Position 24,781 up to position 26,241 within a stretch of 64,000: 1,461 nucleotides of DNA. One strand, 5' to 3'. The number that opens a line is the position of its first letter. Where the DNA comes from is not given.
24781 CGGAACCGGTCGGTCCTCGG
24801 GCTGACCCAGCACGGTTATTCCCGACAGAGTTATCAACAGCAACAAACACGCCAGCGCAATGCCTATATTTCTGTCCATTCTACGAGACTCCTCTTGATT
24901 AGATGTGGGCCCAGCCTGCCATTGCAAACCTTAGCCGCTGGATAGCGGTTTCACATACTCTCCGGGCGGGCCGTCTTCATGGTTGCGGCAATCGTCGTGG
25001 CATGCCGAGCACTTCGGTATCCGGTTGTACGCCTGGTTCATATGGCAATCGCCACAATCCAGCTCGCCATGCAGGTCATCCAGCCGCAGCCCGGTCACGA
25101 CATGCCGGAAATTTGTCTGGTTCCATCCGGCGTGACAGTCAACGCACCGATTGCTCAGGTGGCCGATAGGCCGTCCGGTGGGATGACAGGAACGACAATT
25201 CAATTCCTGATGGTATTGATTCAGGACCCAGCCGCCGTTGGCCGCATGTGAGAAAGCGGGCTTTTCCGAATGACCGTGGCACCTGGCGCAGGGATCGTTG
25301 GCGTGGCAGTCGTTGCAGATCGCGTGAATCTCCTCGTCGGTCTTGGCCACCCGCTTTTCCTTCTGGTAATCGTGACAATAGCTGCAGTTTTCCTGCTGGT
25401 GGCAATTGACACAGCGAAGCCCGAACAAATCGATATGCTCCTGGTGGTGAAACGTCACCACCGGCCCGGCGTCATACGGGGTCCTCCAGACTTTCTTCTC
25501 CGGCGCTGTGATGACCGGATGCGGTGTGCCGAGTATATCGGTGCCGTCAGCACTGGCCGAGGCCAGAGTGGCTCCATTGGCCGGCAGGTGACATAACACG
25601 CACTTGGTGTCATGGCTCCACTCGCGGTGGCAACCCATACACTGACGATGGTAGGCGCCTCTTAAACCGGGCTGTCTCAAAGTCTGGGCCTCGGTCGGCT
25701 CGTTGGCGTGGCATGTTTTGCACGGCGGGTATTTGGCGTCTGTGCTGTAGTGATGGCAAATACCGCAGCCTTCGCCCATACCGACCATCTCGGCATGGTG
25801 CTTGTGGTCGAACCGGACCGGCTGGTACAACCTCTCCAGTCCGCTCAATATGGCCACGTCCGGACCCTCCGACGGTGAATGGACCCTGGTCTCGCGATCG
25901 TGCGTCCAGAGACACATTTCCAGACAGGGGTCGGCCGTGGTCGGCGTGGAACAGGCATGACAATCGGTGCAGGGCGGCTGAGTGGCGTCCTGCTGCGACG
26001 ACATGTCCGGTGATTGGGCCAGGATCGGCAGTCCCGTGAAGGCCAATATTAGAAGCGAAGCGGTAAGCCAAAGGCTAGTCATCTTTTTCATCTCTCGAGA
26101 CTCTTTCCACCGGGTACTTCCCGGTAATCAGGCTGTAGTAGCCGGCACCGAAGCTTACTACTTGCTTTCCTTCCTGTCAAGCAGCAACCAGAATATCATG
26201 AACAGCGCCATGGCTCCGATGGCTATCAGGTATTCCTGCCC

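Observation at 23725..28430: NrfCD-type quinone module wired to two tandem 13-heme cytochromes, bracketed by two tRNA genes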

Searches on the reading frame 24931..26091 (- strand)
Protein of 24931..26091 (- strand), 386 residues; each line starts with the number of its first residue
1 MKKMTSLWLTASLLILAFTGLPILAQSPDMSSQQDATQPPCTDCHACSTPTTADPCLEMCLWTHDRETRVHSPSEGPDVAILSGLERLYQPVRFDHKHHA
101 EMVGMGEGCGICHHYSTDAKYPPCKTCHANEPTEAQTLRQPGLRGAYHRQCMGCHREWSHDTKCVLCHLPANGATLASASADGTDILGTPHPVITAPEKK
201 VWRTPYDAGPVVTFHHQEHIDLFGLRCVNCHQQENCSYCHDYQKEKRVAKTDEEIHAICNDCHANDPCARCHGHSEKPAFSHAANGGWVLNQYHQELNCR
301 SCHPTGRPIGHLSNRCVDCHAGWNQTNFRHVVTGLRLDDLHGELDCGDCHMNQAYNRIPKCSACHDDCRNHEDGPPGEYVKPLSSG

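Call 4: search_protein_families(library=pfam, proteins=[window:24931-26091:-], max_evalue=0.01)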
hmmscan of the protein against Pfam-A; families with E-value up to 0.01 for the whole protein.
window:24931-26091:- (386 aa): 3 families
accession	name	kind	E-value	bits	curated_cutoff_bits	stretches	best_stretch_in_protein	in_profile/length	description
PF02085.21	Cytochrom_CIII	-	3.1e-14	53.6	22.9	1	89-167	18-100/101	Class III cytochrome C family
PF14522.11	Cytochrome_C7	-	3e-09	37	24.8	1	313-366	13-67/67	Cytochrome c7 and related cytochrome c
PF14537.11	Cytochrom_c3_2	-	0.0014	19.5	25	1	294-366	4-79/79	Cytochrome c3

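Call 5: search_protein_families(library=ncbifam, proteins=[window:24931-26091:-], max_evalue=0.01)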
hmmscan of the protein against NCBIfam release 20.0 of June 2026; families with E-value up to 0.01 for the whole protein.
window:24931-26091:- (386 aa): 4 families
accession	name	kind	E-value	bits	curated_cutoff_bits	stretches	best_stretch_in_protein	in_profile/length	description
NF045713.1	CxxCH_16_HmcA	equivalog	3e-11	42.6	400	1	73-168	442-538/541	sulfate respiration complex hexadecaheme cytochrome HmcA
NF045722.1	c3_cytochr_TmcA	equivalog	8.5e-08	32.1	114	1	90-168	42-124/125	acidic tetraheme cytochrome c3 TmcA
NF045784.1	9HemeCytC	equivalog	9.3e-07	28.5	640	1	109-170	256-321/328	nine-heme cytochrome c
NF041781.1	mnquin_red_QrcA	equivalog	0.00055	19.6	180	1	89-135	28-78/174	menaquinone reductase multiheme cytochrome c subunit QrcA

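Call 6: find_encoding_contigs(protein=window:24931-26091:-, flank=10000, max_places=6)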
Protein window:24931-26091:- (386 aa): no gene with exactly this product is on record in the collection.

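Call 8: find_homologous_proteins(query=window:24931-26091:-, max_evalue=0.001)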
Query window:24931-26091:- (386 aa): 1431 proteins with E <= 0.001 among 8000 candidates; the best 120 are listed.
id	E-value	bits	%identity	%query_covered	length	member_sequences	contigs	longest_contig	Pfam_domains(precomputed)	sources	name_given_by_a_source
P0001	3.4e-276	934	100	99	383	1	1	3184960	PF02085.22,PF14522.12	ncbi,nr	ncbi:MAG: hypothetical protein JSW34_12340 [Candidatus Zixiibacteriota bacterium]|nr:MAG: hypothetic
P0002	1.3e-188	645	67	100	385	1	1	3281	PF14537.12,PF14522.12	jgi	jgi:hypothetical protein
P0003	3.2e-188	644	71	92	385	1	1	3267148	PF14522.12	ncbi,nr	ncbi:MAG: hypothetical protein JSU74_01310 [Candidatus Zixiibacteriota bacterium]|nr:MAG: hypothetic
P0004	2.2e-187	641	66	99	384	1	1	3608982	PF14522.12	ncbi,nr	ncbi:MAG: hypothetical protein JSV52_02280 [Candidatus Zixiibacteriota bacterium]|nr:MAG: hypothetic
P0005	1.9e-183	628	66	99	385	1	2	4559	PF02085.22,PF14522.12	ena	-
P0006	6.0e-178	610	65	99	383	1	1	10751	PF14522.12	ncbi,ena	-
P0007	1.1e-176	606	63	99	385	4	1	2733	PF14522.12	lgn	-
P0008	4.6e-173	594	65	99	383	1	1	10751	PF02085.22,PF14522.12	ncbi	-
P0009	1.7e-172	592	62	99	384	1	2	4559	PF02085.22,PF14522.12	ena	-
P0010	2.7e-172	591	64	99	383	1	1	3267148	PF14522.12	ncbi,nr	ncbi:MAG: hypothetical protein JSU74_01315 [Candidatus Zixiibacteriota bacterium]|nr:MAG: hypothetic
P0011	3.7e-169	581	63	96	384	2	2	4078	PF14537.12,PF14522.12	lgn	-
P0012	6.3e-168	577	63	95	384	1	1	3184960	PF14522.12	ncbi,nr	ncbi:MAG: cytochrome c3 family protein [Candidatus Zixiibacteriota bacterium]|nr:MAG: cytochrome c3 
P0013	7.1e-156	537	59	98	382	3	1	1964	PF02085.22,PF14522.12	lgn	-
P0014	4.5e-151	521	57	97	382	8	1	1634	PF02085.22,PF14522.12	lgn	-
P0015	5.4e-151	521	55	99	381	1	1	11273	PF02085.22,PF14522.12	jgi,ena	-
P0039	4.3e-135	469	53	97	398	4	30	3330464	PF14537.12,PF02085.22,PF14522.12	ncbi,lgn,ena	-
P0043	5.6e-134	465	52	98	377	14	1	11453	PF14537.12,PF02085.22,PF14522.12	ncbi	-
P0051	1.4e-132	460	52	97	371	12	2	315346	PF14537.12,PF02085.22,PF14522.12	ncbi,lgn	-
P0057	8.6e-132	458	52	98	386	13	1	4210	PF02085.22,PF14522.12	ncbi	-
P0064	4.5e-131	456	53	99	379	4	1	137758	PF02085.22,PF14522.12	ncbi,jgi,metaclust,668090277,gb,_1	metaclust:\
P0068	8.5e-131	455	53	94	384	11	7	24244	PF02085.22,PF14522.12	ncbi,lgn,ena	-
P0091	1.4e-129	451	51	99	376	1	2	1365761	PF14537.12,PF02085.22,PF14522.12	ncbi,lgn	-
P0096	6.1e-129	449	51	99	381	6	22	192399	PF02085.22,PF14522.12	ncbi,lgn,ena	-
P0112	9.4e-128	445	51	97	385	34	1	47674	PF14537.12,PF02085.22,PF14522.12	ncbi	-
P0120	1.3e-126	441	52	96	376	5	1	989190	PF14537.12,PF02085.22,PF14522.12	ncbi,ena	-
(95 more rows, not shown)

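Call 20: find_related_loci(query=A1, collection=genome_contigs, flank=8000)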
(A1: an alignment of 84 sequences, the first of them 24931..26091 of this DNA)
Query A1 (386 aa) in genome_contigs; peptide patterns used: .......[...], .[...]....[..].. (x = any residue, [..] = any of these).
463 stretches matched a pattern; 438 encode a relative of the query (tblastn E <= 1e-3); the best 80 are kept; 80 distinct loci.
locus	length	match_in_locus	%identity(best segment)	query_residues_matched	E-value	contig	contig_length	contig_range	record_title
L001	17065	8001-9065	71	31-385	5e-180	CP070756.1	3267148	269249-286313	MAG: Candidatus Zixiibacteriota bacterium isolate bin295 chromosome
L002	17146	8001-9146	66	1-384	5e-179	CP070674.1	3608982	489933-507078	MAG: Candidatus Zixiibacteriota bacterium isolate bin72 chromosome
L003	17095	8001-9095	57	4-378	2e-146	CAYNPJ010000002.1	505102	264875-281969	MAG TPA_asm: uncultured Ignavibacteria bacterium isolate binchicken_co107_133 genome assembly, contig: NODE_11_length_50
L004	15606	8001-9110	57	6-381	6e-146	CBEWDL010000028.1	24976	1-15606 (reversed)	MAG TPA_asm: uncultured bacterium isolate SRR12059192_binner23_Refined_3 genome assembly, contig: ERZ26875191.31, whole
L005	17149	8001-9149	52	2-385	1e-135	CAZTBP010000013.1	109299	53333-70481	MAG TPA_asm: uncultured Ignavibacteriales bacterium isolate binchicken_co17_316 genome assembly, contig: NODE_514_length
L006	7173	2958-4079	53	2-381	5e-135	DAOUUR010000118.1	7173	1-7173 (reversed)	MAG TPA_asm: bacterium isolate CSMAG_828 CSMAG_828_k141_1063841_length_7173_cov_9.0000, whole genome shotgun sequence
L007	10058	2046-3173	54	3-380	2e-134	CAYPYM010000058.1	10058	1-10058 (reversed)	MAG TPA_asm: uncultured Ignavibacteriales bacterium isolate binchicken_co151_82 genome assembly, contig: NODE_10443_leng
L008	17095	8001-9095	52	16-381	1e-133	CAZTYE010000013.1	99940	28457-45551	MAG TPA_asm: uncultured Ignavibacteria bacterium isolate binchicken_co16_162 genome assembly, contig: NODE_350_length_99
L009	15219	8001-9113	52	1-380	7e-133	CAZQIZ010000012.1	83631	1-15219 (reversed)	MAG TPA_asm: uncultured Ignavibacteria bacterium isolate binchicken_co274_130 genome assembly, contig: NODE_738_length_8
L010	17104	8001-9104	53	6-380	9e-133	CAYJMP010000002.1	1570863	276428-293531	MAG TPA_asm: uncultured Ignavibacteria bacterium isolate ERP124720_co1_51 genome assembly, contig: NODE_2_length_1570863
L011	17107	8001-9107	53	12-381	8e-133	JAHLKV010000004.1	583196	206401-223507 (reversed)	MAG: bacterium isolate MAG50 NODE_53_length_583196_cov_2133.937303, whole genome shotgun sequence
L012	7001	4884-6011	52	1-377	4e-132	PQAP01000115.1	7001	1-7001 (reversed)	MAG: candidate division GN15 bacterium isolate FeB_12 scaffold115, whole genome shotgun sequence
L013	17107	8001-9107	52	8-381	9e-132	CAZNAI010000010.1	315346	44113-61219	MAG TPA_asm: uncultured Ignavibacteriales bacterium isolate binchicken_co200_62 genome assembly, contig: k141_1819135, w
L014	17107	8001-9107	53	7-381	1e-131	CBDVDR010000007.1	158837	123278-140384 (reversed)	MAG TPA_asm: uncultured bacterium isolate SRR21487745_metabat2_10 genome assembly, contig: ERZ25073593.8, whole genome s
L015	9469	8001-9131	53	1-383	9e-131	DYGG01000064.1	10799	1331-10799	MAG TPA_asm: Ignavibacterium sp. isolate BE2012_50_10 Afr_mines_BE2012_2616_length_10799_cov_4_645477, whole genome shot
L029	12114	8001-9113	51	1-380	2e-128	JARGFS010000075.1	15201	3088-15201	MAG: bacterium isolate C14-12 NODE_75_length_15201_cov_4.131976, whole genome shotgun sequence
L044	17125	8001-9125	52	5-377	6e-125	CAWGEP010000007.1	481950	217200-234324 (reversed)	MAG: uncultured bacterium isolate MFD01872.bin.1.291 genome assembly, contig: contig_91735, whole genome shotgun sequenc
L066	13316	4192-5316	47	1-377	3e-116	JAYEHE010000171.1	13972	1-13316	MAG: Candidatus Zixiibacteriota bacterium isolate MAG226 MAG226_171, whole genome shotgun sequence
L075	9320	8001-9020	50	36-378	2e-110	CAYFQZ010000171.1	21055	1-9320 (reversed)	MAG TPA_asm: uncultured Ignavibacteria bacterium isolate ERP108616_co1_151 genome assembly, contig: k119_1126253, whole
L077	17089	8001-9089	47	8-378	4e-109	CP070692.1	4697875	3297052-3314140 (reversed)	MAG: Deltaproteobacteria bacterium isolate bin617 chromosome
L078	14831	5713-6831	48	4-380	3e-109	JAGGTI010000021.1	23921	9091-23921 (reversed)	MAG: Candidatus Zixiibacteriota bacterium isolate AUK044 PB_MANV_044_c_000000000080, whole genome shotgun sequence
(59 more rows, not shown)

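Call 28: search_solved_structures(query=A1, max_evalue=1, show_alignments=2)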
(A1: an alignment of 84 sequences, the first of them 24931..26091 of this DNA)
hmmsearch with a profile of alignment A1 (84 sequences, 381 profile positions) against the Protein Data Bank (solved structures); distinct sequences matched with E-value up to 1: 19.
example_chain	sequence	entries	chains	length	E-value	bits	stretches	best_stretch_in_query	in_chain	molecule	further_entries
1gws_A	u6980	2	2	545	4.7e-28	101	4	65-169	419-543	HIGH-MOLECULAR-WEIGHT CYTOCHROME C | High-molecular-weight cytochrome c precursor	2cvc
1h29_A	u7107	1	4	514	4.8e-28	101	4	65-169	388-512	HIGH-MOLECULAR-WEIGHT CYTOCHROME C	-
2e84_A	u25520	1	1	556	7.2e-26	93.8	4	68-169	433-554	High-molecular-weight cytochrome c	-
1z1n_X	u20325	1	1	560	1.5e-18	69.8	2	33-170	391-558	sixteen heme cytochrome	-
1ofw_A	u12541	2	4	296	8.3e-18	67.3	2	69-171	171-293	NINE-HEME CYTOCHROME C | NINE HEME CYTOCHROME C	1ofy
19hc_A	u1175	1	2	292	1.3e-17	66.7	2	72-168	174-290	PROTEIN (NINE-HAEM CYTOCHROME C)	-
1duw_A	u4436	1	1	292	2.1e-17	66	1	67-168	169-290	NONAHEME CYTOCHROME C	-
3cao_A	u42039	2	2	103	5.5e-09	38.3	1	91-168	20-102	CYTOCHROME C3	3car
2bq4_A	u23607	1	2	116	1.9e-07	33.2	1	77-167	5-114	BASIC CYTOCHROME C3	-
6hr0_A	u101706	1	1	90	5.2e-05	25.2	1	286-369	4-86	Cytochrome C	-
1m1p_A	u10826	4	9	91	0.00022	23.1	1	286-369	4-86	Small tetraheme cytochrome c | Periplasmic tetraheme cytochrome c CctA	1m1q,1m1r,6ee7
2k3v_A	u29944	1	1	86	0.00033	22.5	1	286-369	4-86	Tetraheme cytochrome c-type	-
8k9e_A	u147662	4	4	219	0.067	14.9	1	89-132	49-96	Cytochrome c7-like domain-containing protein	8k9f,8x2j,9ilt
6jzb_A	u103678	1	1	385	0.15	13.8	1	288-370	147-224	Chaperone protein DnaJ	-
6hyg_A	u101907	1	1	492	0.35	12.6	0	161-226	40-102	IgHG1 and IgHG4 hybrid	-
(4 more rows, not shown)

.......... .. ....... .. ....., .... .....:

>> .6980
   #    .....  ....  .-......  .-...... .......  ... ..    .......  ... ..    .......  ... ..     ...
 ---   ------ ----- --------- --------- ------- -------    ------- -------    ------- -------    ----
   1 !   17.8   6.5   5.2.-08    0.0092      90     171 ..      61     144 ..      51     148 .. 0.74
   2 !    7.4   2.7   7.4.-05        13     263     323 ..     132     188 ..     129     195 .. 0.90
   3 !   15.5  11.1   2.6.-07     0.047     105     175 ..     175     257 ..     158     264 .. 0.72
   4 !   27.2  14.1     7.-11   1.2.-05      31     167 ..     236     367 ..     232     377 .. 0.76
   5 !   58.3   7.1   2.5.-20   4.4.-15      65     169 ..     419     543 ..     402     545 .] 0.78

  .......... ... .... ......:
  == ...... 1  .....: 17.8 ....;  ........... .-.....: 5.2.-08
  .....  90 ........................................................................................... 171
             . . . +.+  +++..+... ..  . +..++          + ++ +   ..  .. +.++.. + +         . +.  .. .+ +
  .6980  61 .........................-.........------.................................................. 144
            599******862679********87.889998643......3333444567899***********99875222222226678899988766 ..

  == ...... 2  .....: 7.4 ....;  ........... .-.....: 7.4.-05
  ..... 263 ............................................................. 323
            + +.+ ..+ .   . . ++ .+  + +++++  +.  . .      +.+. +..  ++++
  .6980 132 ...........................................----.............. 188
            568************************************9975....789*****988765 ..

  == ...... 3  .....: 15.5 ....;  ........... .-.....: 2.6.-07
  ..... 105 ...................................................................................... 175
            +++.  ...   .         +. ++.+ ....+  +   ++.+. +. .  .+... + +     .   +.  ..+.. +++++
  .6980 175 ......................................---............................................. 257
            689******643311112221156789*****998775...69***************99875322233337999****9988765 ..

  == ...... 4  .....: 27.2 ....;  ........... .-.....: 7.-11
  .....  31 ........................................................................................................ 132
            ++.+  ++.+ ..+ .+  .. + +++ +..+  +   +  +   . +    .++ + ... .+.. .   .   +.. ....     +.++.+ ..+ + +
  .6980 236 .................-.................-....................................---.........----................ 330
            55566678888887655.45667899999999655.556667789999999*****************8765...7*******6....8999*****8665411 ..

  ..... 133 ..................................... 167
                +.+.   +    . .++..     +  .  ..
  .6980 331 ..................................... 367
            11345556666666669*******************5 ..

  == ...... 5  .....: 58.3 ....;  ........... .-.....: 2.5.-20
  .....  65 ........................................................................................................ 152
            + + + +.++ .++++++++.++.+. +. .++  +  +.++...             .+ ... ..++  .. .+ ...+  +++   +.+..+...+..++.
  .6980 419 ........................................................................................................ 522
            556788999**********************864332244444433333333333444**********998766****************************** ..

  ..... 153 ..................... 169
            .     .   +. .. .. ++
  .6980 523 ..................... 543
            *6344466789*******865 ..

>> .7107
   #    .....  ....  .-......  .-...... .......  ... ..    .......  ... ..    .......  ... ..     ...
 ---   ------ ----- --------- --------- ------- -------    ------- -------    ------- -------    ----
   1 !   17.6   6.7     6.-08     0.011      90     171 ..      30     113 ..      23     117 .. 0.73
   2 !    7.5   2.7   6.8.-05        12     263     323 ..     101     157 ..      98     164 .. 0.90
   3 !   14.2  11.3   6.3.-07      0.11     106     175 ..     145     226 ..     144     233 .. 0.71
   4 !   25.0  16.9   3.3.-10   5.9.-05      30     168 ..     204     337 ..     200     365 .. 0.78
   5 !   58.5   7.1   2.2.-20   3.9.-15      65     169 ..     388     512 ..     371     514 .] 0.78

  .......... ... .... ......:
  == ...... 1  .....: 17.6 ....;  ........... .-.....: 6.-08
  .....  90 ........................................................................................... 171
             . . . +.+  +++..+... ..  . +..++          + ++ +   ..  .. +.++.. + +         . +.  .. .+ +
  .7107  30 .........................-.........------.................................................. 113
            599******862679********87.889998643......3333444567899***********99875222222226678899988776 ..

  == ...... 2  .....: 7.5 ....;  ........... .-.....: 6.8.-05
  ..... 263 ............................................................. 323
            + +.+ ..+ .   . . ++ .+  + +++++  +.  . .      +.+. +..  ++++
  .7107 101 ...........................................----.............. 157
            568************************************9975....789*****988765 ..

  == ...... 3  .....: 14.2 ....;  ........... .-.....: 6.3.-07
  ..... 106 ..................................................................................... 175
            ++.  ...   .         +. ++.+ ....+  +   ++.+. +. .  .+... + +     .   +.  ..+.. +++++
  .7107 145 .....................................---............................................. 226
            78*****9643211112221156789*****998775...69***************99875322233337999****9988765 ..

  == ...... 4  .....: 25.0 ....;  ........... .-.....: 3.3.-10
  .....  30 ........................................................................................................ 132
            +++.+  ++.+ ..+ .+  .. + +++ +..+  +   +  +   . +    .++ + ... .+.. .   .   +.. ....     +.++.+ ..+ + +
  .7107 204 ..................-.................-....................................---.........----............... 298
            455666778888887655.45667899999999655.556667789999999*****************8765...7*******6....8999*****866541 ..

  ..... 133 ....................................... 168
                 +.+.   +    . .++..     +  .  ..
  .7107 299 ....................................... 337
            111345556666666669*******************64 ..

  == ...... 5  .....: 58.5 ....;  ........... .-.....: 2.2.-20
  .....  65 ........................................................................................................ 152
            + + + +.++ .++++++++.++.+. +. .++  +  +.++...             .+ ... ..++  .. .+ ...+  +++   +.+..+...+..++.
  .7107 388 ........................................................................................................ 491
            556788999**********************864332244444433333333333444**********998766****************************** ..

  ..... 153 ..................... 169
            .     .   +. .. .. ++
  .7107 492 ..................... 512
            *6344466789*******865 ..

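Call 45: predict_structure(alignment_id=A1)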
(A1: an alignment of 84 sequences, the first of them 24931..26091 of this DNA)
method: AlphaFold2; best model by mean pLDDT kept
length: 386 residues; sequences in the alignment: 84
mean_pLDDT: 59.2   pTM: 0.31
mean pLDDT of the five models: 59.2, 55.5, 54.8, 54.6, 52.8
residues with pLDDT >= 90: 13; 70-90: 67; 50-70: 193; < 50: 113
segments of 3 or more residues with pLDDT < 50: 26-42, 58-68, 88-90, 108-113, 148-192, 225-227, 234-245, 307-309
pLDDT, mean of each block of 10 residues (from residue 1): 84 90 55 44 63 58 43 65 54 61 53 49 59 53 53 40 39 46 41 58 65 64 52 46 49 54 63 66 57 60 51 58 55 74 79 76 87 85 61
secondary structure, 60 per line:
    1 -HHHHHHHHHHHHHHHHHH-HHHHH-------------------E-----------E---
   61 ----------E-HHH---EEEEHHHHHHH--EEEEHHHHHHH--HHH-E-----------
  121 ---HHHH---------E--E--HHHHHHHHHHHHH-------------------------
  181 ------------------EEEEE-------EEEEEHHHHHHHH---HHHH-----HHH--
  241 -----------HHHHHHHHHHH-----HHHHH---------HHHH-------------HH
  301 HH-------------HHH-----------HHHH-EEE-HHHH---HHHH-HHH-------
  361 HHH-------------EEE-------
elements in order: H2-19 H21-25 E79-82 H83-89 E92-95 H96-102 H124-127 H143-155 E199-203 E211-215 H216-223 H227-230 H252-262 H268-272 H282-285 H299-302 H330-333 E335-337 H339-342 H346-349 E377-379
